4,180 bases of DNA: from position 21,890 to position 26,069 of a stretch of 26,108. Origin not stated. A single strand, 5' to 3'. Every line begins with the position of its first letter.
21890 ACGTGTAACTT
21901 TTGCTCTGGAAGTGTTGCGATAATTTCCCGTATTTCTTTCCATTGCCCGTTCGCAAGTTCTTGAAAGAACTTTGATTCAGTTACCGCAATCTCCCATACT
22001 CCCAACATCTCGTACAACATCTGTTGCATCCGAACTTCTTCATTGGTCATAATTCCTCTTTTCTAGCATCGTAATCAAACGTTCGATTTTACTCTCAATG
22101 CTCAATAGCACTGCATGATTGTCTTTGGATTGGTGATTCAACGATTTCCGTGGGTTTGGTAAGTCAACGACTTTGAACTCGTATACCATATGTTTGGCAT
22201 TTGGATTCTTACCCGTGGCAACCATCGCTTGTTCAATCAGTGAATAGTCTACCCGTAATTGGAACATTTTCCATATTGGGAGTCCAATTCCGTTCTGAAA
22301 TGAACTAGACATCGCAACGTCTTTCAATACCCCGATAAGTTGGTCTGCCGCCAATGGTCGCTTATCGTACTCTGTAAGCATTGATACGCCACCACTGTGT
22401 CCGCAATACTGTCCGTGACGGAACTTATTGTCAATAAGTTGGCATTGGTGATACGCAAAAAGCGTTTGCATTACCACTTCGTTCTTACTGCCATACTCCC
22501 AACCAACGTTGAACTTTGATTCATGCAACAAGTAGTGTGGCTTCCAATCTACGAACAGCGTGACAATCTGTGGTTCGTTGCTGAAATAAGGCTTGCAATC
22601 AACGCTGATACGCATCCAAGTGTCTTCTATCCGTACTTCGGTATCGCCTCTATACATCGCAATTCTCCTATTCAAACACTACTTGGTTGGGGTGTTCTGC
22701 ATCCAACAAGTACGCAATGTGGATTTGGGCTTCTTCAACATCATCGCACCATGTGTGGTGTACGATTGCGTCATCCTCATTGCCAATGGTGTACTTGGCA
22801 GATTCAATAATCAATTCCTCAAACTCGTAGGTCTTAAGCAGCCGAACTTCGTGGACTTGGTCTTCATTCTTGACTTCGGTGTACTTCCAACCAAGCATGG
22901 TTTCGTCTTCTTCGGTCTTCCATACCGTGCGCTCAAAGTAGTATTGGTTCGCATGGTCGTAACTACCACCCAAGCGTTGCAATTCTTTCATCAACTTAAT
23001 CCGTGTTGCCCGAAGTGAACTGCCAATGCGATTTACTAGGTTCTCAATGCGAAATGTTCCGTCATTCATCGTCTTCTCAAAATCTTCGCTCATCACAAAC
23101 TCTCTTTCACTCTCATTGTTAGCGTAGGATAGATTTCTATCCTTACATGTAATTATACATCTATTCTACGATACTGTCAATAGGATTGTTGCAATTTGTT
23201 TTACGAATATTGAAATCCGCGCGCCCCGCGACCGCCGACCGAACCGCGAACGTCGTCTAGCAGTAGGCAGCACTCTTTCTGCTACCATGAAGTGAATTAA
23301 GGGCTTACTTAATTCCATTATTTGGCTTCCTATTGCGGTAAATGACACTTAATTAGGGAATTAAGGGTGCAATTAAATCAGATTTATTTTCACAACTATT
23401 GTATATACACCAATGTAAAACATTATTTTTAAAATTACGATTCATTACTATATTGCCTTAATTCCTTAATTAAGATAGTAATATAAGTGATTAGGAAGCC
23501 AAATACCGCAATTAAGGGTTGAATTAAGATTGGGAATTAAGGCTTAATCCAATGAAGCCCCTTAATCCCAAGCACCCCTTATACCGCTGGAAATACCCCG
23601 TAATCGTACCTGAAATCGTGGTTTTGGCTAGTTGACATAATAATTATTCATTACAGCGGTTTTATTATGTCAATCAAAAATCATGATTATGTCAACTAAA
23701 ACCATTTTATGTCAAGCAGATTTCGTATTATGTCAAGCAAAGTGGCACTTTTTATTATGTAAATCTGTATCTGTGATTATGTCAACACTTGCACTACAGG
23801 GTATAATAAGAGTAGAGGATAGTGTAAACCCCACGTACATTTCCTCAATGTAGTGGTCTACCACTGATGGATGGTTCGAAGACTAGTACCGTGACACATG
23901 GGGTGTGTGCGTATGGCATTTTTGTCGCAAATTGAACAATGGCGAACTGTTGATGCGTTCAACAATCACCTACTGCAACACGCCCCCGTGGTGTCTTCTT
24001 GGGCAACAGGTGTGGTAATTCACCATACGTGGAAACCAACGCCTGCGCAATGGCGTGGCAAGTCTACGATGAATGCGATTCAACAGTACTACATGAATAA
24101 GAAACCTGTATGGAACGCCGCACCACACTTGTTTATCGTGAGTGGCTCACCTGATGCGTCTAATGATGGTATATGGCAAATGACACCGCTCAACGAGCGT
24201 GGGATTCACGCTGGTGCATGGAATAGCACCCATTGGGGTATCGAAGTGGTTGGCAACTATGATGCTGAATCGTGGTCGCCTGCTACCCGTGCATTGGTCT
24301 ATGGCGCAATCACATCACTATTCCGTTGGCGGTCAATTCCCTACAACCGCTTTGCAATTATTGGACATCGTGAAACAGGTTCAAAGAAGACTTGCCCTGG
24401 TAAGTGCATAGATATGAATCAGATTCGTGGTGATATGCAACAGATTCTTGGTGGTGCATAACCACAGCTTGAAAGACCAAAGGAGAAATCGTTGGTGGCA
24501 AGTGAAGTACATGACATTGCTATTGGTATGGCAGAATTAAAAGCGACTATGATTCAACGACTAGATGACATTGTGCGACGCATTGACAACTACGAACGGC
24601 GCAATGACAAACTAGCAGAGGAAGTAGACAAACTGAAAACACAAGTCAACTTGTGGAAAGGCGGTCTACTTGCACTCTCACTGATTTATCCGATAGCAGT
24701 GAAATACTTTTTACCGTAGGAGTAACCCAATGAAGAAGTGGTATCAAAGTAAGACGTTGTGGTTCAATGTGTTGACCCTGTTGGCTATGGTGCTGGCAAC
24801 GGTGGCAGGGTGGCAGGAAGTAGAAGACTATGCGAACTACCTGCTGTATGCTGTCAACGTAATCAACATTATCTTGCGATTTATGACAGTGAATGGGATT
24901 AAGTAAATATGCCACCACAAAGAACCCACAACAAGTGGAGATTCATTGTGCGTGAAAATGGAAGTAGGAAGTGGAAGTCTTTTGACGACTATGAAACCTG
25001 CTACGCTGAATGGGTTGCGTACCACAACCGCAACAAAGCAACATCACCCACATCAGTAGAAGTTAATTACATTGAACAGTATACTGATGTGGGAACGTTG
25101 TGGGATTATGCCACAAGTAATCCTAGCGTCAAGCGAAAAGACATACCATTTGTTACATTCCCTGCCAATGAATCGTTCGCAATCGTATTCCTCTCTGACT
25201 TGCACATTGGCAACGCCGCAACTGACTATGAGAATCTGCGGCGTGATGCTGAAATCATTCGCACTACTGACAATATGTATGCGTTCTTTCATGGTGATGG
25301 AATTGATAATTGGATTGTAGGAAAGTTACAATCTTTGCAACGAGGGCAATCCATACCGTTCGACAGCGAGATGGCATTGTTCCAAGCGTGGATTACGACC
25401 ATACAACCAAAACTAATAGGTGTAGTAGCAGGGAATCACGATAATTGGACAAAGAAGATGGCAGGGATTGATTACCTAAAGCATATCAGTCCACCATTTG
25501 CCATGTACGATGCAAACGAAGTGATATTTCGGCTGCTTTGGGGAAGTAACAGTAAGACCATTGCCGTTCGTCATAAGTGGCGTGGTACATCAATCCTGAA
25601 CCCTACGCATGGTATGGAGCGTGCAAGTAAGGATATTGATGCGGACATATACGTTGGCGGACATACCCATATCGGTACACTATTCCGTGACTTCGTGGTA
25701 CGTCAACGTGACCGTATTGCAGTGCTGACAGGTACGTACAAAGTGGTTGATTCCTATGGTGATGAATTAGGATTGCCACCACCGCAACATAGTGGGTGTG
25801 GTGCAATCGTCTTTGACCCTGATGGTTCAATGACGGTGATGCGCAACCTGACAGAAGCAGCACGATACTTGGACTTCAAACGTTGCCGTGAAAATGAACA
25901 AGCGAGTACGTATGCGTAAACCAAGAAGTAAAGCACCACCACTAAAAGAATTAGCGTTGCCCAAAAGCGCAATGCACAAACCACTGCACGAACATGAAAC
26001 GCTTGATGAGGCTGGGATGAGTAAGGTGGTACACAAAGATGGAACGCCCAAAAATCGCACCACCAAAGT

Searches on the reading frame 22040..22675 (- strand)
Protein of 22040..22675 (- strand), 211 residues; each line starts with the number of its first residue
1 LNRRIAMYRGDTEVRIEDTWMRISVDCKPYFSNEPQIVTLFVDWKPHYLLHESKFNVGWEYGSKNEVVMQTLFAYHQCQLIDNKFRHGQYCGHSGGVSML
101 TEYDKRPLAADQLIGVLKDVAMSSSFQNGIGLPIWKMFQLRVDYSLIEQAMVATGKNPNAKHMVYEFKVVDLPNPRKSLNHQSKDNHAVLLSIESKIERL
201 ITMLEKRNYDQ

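Call 7: search_protein_families(library=pfam, proteins=[window:22040-22675:-], max_evalue=0.01)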
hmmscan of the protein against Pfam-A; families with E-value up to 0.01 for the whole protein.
window:22040-22675:- (211 aa): 0 families

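Call 8: search_protein_families(library=phrogs, proteins=[window:22040-22675:-], max_evalue=0.01)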
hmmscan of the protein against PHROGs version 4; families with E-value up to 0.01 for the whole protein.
window:22040-22675:- (211 aa): 0 families

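Call 19: search_protein_families(library=pfam, proteins=[window:22040-22657:-], max_evalue=5)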
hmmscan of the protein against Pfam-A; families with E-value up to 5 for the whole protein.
window:22040-22657:- (205 aa): 1 family
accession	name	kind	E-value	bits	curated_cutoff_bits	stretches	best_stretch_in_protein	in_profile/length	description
PF06082.17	YjbH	-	0.19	10.9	24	1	91-188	184-270/658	Exopolysaccharide biosynthesis protein YbjH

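Call 37: search_protein_families(library=ncbifam, proteins=[window:22040-22657:-], max_evalue=1)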
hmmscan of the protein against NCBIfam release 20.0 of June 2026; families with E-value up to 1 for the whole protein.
window:22040-22657:- (205 aa): 0 families

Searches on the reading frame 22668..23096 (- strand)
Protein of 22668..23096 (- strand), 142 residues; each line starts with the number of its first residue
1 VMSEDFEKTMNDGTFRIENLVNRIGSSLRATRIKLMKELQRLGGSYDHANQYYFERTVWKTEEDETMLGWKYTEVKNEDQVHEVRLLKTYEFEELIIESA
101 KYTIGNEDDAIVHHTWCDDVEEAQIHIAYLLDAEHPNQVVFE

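Call 7: search_protein_families(library=pfam, proteins=[window:22668-23096:-], max_evalue=0.01)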
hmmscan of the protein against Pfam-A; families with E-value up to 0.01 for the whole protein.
window:22668-23096:- (142 aa): 0 families

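Call 8: search_protein_families(library=phrogs, proteins=[window:22668-23096:-], max_evalue=0.01)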
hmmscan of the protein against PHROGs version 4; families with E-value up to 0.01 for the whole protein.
window:22668-23096:- (142 aa): 0 families

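Call 19: search_protein_families(library=pfam, proteins=[window:22668-23093:-], max_evalue=5)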
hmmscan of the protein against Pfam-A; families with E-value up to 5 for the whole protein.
window:22668-23093:- (141 aa): 1 family
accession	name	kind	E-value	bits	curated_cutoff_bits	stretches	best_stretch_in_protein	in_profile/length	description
PF10430.15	Ig_Tie2_1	-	0.064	14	25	1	44-87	52-94/95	Tie-2 Ig-like domain 1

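Call 30: find_homologous_proteins(query=window:22668-23093:-, max_evalue=0.001)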
Query window:22668-23093:- (141 aa): 1 proteins with E <= 0.001 among 3 candidates.
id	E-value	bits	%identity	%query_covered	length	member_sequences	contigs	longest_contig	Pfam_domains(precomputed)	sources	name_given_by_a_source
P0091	3.1e-89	314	100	100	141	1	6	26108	-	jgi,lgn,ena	-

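Call 34: predict_structure(protein=window:22668-23093:-)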
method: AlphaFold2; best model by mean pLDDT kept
length: 141 residues; sequences in the alignment: 1
mean_pLDDT: 52.3   pTM: 0.48
mean pLDDT of the five models: 52.3, 51.8, 35.6, 35.5, 35.3
residues with pLDDT >= 90: 0; 70-90: 18; 50-70: 64; < 50: 59
segments of 3 or more residues with pLDDT < 50: 1-49, 134-141
pLDDT, mean of each block of 10 residues (from residue 1): 34 29 35 42 38 57 65 66 65 67 71 68 60 38 27
secondary structure, 60 per line:
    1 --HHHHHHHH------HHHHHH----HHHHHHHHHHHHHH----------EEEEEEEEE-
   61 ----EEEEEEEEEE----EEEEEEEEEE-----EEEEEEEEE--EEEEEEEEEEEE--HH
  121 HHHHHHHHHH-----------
elements in order: H3-10 H17-22 H27-40 E51-59 E65-74 E79-88 E94-102 E105-116 H119-130

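Call 37: search_protein_families(library=ncbifam, proteins=[window:22668-23093:-], max_evalue=1)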
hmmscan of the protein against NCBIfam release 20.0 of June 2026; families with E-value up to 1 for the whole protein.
window:22668-23093:- (141 aa): 0 families

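Call 45: fold_search(model_id=the predicted structure, library=pdb)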
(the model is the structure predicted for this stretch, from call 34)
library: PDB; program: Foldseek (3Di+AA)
matches with E <= 10: 635; with E <= 0.001: 0
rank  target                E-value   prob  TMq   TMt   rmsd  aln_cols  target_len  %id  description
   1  4h62_Q                2.2e-02  0.97  0.42  0.25   7.3       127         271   14  Structure of the Saccharomyces cerevisiae Mediator subcomplex Med17C/Med11C/Med22C (released 2012-10-31)
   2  4v1o_W                2.2e-02  0.97  0.42  0.18   7.1       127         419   14  Architecture of the RNA polymerase II-Mediator core transcription initiation complex (released 2015-02-04)
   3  7oc9                  3.1e-02  0.47  0.18  0.19  12.6       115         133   10  Structure of Bdellovibrio bacteriovorus Bd0675 (released 2021-05-05)
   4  9y9m_Y                4.4e-02  0.87  0.33  0.21   8.0       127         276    9  Capping protein bound to the barbed end of cofilactin (released 2026-03-04)
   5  9vnj_A                6.2e-02  0.28  0.19  0.24  20.3       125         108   12  Crystal structure of the transmembrane domain of trimeric autotransporter adhesin AtaA in complex with the N-terminal  (released 2025-10-08)
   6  9b7j_N                9.4e-02  0.75  0.33  0.21   7.4       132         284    9  Cryo-EM structure of human dynactin complex bound to Chlamydia effector Dre1 (released 2025-04-16)
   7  7ui9_q                1.1e-01  0.91  0.43  0.15   7.4       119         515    8  Core Mediator-PICearly (Copy A) (released 2023-02-15)
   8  9b85_N                1.1e-01  0.72  0.33  0.20   7.5       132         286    9  Cryo-EM structure of human dynactin complex bound to Chlamydia effector Dre1 (released 2025-04-16)
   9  5oqm_d                1.3e-01  0.84  0.45  0.18   9.4       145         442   14  STRUCTURE OF YEAST TRANSCRIPTION PRE-INITIATION COMPLEX WITH TFIIH AND CORE MEDIATOR (released 2018-05-09)
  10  8p94_U                1.7e-01  0.54  0.30  0.19   8.4       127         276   11  Cryo-EM structure of cortactin stabilized Arp2/3-complex nucleated actin branches (released 2024-01-03)
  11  7o5y_A                2.1e-01  0.51  0.28  0.31   8.5        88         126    4  PilA minor pilin of Streptococcus sanguinis type IV pili (released 2022-04-20)
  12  7ccc_C                2.4e-01  0.60  0.34  0.21   7.1       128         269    6  The structure of the actin filament uncapping complex mediated by twinfilin (released 2021-02-03)
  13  2eoc_MODEL_1_A        2.8e-01  0.66  0.33  0.37  12.3        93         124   11  Solution structure of the WGR domain from human poly [ADP-ribose] polymerase-3 (released 2008-04-01)
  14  7dsa_A                3.4e-01  0.44  0.33  0.22   7.8       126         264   14  Crystal structure of actin capping protein in complex with V-1 (space group P62) (released 2021-03-03)
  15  3lk2_A                3.6e-01  0.47  0.33  0.21   7.3       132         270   11  Crystal structure of CapZ bound to the uncapping motif from CARMIL (released 2010-04-07)
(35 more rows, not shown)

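Call 89: search_solved_structures(query=A3, max_evalue=10, show_alignments=1)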
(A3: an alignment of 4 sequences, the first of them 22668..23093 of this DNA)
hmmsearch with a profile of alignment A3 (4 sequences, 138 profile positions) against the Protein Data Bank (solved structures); distinct sequences matched with E-value up to 10: 3.
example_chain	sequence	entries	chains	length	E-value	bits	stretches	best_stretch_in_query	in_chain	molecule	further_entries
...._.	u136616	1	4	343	0.27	14.3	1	81-133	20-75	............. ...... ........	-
2aez_A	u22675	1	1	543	0.84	12.7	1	49-122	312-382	fructan 1-exohydrolase IIa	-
1st8_A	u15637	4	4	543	0.84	12.7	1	49-122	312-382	fructan 1-exohydrolase IIa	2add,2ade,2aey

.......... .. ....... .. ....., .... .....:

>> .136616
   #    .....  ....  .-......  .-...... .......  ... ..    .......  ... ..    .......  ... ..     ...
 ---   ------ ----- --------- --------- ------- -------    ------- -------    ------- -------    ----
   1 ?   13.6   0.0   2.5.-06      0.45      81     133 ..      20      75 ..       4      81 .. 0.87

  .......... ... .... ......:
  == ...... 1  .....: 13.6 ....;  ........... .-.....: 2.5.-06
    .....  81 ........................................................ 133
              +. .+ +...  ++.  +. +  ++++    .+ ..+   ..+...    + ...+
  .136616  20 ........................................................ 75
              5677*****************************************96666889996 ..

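Call 90: search_protein_families(library=pfam, alignment_id=A3, max_evalue=1)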
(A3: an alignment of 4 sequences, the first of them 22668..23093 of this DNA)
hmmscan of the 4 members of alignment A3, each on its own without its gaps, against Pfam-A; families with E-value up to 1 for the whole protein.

A. member 1, window:22668-23093:- (141 aa): 1 family
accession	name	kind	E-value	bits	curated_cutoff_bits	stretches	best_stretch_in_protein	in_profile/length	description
PF10430.15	Ig_Tie2_1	-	0.064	14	25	1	44-87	52-94/95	Tie-2 Ig-like domain 1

B. families by the number of members that match (of 4 scanned): 2 families
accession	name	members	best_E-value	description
PF16729.10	DUF5067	1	0.06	Domain of unknown function (DUF5067)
PF10430.15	Ig_Tie2_1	1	0.064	Tie-2 Ig-like domain 1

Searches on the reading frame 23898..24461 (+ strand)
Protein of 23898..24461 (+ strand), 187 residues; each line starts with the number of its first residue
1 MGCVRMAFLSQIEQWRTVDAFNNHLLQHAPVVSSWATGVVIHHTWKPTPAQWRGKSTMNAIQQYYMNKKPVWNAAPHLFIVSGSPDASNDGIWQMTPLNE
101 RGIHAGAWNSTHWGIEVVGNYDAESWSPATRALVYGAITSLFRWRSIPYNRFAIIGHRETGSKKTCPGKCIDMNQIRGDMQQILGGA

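Call 7: search_protein_families(library=pfam, proteins=[window:23898-24461:+], max_evalue=0.01)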
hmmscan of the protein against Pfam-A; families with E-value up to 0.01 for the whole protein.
window:23898-24461:+ (187 aa): 1 family
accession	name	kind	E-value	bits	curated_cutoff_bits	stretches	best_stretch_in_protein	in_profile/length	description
PF01510.30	Amidase_2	-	9.3e-17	62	26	1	37-169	6-131/131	N-acetylmuramoyl-L-alanine amidase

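Call 8: search_protein_families(library=phrogs, proteins=[window:23898-24461:+], max_evalue=0.01)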
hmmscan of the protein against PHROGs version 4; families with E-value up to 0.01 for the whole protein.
window:23898-24461:+ (187 aa): 8 families
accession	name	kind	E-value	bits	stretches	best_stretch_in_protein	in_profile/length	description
phrog_1493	-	lysis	4.2e-10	40.4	1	35-174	33-158/394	endolysin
phrog_9611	-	lysis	7.9e-06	26.6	1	39-175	26-156/246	endolysin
phrog_35436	-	lysis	1.2e-05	25.8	1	58-178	35-145/266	amidase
phrog_880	-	lysis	1.4e-05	25.7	1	36-186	193-337/435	endolysin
phrog_833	-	lysis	3.3e-05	24.7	1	37-173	31-154/294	endolysin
phrog_822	-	lysis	0.0001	23.1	1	92-168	69-146/215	amidase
phrog_1794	-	lysis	0.00027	21.4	1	88-178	94-193/336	amidase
phrog_670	-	lysis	0.008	16.1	1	27-172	103-238/596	endolysin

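Call 16: find_encoding_contigs(protein=window:23898-24461:+, flank=4000, max_places=10)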
Protein window:23898-24461:+ (187 aa): 4 contigs read that carry it; 4 places shown.
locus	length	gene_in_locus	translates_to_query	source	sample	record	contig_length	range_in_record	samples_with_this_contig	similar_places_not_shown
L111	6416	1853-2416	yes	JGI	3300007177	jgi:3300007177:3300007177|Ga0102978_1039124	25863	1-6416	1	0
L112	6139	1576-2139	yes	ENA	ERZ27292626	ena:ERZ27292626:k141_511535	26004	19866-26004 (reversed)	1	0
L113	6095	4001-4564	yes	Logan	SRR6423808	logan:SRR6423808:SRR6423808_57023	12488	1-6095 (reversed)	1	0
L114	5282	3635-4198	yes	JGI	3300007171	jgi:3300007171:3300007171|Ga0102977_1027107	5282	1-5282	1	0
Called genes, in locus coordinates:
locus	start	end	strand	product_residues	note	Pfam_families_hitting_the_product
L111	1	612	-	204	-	?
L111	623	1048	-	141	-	-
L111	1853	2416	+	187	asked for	PF01510:Amidase_2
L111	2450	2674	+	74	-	-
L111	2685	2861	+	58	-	-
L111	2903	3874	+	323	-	-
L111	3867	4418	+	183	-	-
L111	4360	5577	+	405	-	PF04466:Terminase_3, PF03237:Terminase_6N, PF17289:Terminase_6C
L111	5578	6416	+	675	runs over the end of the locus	PF04860:Phage_portal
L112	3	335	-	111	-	?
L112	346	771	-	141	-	-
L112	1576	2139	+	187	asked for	PF01510:Amidase_2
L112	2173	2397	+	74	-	-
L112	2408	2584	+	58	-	-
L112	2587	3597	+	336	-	-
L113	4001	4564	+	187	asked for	PF01510:Amidase_2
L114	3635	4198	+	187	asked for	PF01510:Amidase_2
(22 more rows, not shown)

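Call 83: find_related_loci(query=A2, collection=viral_contigs, flank=5000)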
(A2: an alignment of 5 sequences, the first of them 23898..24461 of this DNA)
Query A2 (187 aa) in viral_contigs; peptide patterns used: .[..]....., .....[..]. (x = any residue, [..] = any of these).
150 stretches matched a pattern; 118 encode a relative of the query (tblastn E <= 1e-3); the best 80 are kept; 80 distinct loci.
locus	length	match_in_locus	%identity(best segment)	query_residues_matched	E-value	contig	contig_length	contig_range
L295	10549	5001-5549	61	3-187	1e-76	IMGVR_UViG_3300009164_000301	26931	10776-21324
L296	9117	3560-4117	60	2-186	2e-76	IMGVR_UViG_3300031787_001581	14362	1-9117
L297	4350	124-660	61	8-186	2e-76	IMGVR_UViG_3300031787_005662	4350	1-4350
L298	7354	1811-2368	60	2-186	2e-76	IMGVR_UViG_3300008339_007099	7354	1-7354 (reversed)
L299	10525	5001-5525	58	4-180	9e-73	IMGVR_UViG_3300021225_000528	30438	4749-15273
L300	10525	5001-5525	59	4-180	4e-72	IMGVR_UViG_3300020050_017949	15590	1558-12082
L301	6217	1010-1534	58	4-180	3e-71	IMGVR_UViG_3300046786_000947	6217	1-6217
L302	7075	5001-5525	58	4-180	3e-71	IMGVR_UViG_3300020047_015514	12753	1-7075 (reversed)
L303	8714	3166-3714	52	3-187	1e-65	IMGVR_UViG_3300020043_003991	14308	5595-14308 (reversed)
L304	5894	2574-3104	54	8-186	2e-64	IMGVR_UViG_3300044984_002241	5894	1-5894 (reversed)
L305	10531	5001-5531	54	8-186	3e-64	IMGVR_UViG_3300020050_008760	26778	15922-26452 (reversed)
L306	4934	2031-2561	53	8-186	4e-63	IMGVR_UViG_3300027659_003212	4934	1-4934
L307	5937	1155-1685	53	8-186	4e-63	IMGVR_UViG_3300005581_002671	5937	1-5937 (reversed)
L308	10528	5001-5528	53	8-185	4e-63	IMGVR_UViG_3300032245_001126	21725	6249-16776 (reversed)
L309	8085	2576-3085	55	6-177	8e-63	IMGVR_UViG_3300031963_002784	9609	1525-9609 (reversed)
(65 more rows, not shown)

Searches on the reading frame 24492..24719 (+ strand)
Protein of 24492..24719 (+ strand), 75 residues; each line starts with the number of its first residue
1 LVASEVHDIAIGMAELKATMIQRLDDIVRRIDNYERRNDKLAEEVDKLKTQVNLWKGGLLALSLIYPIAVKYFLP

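Call 19: search_protein_families(library=pfam, proteins=[window:24492-24719:+], max_evalue=5)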
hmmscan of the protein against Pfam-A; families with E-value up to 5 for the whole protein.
window:24492-24719:+ (75 aa): 14 families
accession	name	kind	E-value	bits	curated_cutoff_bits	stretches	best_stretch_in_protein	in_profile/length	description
PF17324.7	BLI1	-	0.0094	17.1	26.9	1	13-52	63-102/111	BLOC-1 interactor 1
PF14662.11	KASH_CCD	-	0.013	15.9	43.3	1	27-53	27-53/191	Coiled-coil region of CCDC155 or KASH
PF06825.17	HSBP1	-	0.024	14.9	28.6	1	15-37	20-42/51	Heat shock factor binding protein 1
PF04977.20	DivIC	-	0.035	14.3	28.9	1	23-56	18-51/80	Septum formation initiator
PF15027.12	MGT5A_N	-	0.056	13.7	27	1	11-42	75-106/137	MGT5A-like, N-terminal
PF07889.17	DUF1664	-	0.085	13.3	34.6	1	2-54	46-98/124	Protein of unknown function (DUF1664)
PF19182.5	DUF5864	-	0.1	13.2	25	1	15-73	3-60/136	Family of unknown function (DUF5864)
PF23404.1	FAZ1_C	-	0.12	13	27.6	1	38-52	4-18/35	FAZ1, C-terminal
PF05377.16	FlaC_arch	-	0.13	13.1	27.8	1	22-52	7-37/55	Flagella accessory protein C (FlaC)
PF01519.22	DUF16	-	0.14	13.1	40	1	16-53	28-65/104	Protein of unknown function DUF16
PF10779.14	XhlA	-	0.14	12.8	34.7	1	22-51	4-33/67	Haemolysin XhlA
PF06103.16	DUF948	-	0.14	12.8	37.2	1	9-53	6-50/89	Bacterial protein of unknown function (DUF948)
PF01916.23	DS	-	0.15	11.8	27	1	14-55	92-133/288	Deoxyhypusine synthase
PF24980.1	LSU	-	0.18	12.2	30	1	31-57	3-30/53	Response to Low Sulfur (LSU) family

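Call 38: search_protein_families(library=phrogs, proteins=[window:24492-24719:+], max_evalue=0.01)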
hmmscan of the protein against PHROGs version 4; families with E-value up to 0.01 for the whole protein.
window:24492-24719:+ (75 aa): 0 families

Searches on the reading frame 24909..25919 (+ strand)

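Call 19: search_protein_families(library=pfam, proteins=[window:24909-25919:+], max_evalue=5)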
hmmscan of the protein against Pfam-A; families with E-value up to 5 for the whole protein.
window:24909-25919:+ (336 aa): 2 families
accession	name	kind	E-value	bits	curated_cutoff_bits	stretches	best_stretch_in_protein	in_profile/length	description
PF00149.33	Metallophos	-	4.3e-05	24.5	21.5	1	92-255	3-190/191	Calcineurin-like phosphoesterase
PF12850.12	Metallophos_2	-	0.002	18.6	27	1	160-260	49-123/154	Calcineurin-like phosphoesterase superfamily domain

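Call 38: search_protein_families(library=phrogs, proteins=[window:24909-25919:+], max_evalue=0.01)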
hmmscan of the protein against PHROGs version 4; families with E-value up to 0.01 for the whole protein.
window:24909-25919:+ (336 aa): 2 families
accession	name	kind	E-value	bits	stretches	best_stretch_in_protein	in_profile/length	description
phrog_7339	-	DNA, RNA and nucleotide metabolism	7.3e-39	134.7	1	84-294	24-241/263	DNA repair exonuclease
phrog_284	-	DNA, RNA and nucleotide metabolism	0.0059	16.6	0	91-117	132-157/398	exonuclease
